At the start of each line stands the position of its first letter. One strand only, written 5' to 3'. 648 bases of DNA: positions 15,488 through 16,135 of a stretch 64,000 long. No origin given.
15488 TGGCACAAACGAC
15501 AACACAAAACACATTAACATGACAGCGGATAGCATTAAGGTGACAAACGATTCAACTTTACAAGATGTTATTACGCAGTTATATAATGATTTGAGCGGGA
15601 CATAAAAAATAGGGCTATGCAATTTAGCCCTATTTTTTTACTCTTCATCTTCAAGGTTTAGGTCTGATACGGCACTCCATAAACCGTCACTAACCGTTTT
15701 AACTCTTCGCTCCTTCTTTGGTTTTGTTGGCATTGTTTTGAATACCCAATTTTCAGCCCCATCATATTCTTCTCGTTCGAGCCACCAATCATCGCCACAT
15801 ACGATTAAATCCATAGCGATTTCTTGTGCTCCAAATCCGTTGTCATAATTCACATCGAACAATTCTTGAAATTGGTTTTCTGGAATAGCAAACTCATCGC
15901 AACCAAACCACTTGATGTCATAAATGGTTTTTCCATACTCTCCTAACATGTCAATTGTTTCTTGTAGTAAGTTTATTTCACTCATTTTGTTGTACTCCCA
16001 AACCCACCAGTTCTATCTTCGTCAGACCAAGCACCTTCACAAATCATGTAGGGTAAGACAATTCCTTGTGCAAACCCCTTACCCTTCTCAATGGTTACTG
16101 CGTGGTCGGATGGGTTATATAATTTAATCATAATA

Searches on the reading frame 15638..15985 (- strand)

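Call 26: search_protein_families(library=pfam, alignment_id=A1, max_evalue=0.01)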
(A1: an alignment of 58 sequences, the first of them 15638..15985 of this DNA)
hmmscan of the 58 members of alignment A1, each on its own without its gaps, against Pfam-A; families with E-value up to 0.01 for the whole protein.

A. member 1, window:15638-15985:- (115 aa): 0 families

B. families by the number of members that match (of 58 scanned): 35 families (the first 25 are shown)
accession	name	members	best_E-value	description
PF13248.11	Zn_ribbon_3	4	0.0002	zinc-ribbon domain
PF13401.12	AAA_22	2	9.8e-06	AAA domain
PF12773.13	DZR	2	0.0002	Double zinc ribbon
PF17032.10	Zn_ribbon_15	2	0.001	zinc-ribbon family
PF13240.11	Zn_Ribbon_1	2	0.0022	zinc-ribbon domain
PF13191.12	AAA_16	2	0.0028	AAA ATPase domain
PF00589.27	Phage_integrase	1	1.4e-36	Phage integrase family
PF00145.23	DNA_methylase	1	1.2e-25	C-5 cytosine-specific DNA methylase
PF00692.24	dUTPase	1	2.9e-18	dUTPase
PF03013.19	Pyr_excise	1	8.3e-16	Pyrimidine dimer DNA glycosylase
PF02899.23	Phage_int_SAM_1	1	4.1e-07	Phage integrase, N-terminal SAM-like domain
PF13238.12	AAA_18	1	1.2e-06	AAA domain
PF23768.1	DUF7167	1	3.8e-06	Domain of unknown function (DUF7167)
PF13479.12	AAA_24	1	6.4e-06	AAA domain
PF08772.16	Zn_ribbon_NOB1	1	3.5e-05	Nin one binding (NOB1) Zn-ribbon like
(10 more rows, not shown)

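Call 67: search_protein_families(library=phrogs, alignment_id=A1, max_evalue=0.001)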
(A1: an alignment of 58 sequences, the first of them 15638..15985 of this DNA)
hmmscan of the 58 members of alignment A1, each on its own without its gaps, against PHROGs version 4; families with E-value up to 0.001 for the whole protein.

A. member 1, window:15638-15985:- (115 aa): 4 families
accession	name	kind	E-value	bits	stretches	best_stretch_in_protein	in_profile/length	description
phrog_3972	-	unknown function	5e-27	95.2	1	4-110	2-110/113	-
phrog_16505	-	unknown function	1.2e-06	29.4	1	5-52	3-51/52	-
phrog_27121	-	unknown function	5.8e-06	27.2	1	20-100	17-99/123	-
phrog_16544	-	integration and excision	0.00079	20.5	0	63-99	3-40/60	excisionase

B. families by the number of members that match (of 58 scanned): 32 families (the first 25 are shown)
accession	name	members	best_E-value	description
phrog_10714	-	4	1.1e-05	-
phrog_124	-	2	2.9e-11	Sak4-like ssDNA annealing protein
phrog_2872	-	1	2e-68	Sak4-like ssDNA annealing protein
phrog_116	-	1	5.4e-51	DNA methyltransferase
phrog_1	-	1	1.6e-50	integrase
phrog_216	-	1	2.5e-45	integrase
phrog_6721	-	1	4.6e-45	-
phrog_135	-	1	2.9e-39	dUTPase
phrog_1815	-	1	4.6e-36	guanylate kinase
phrog_3972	-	1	5e-27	-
phrog_4680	-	1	5.6e-21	-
phrog_363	-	1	6.8e-20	DNA methyltransferase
phrog_18107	-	1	5.5e-14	-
phrog_7685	-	1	2e-12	integrase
phrog_17284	-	1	4.5e-12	-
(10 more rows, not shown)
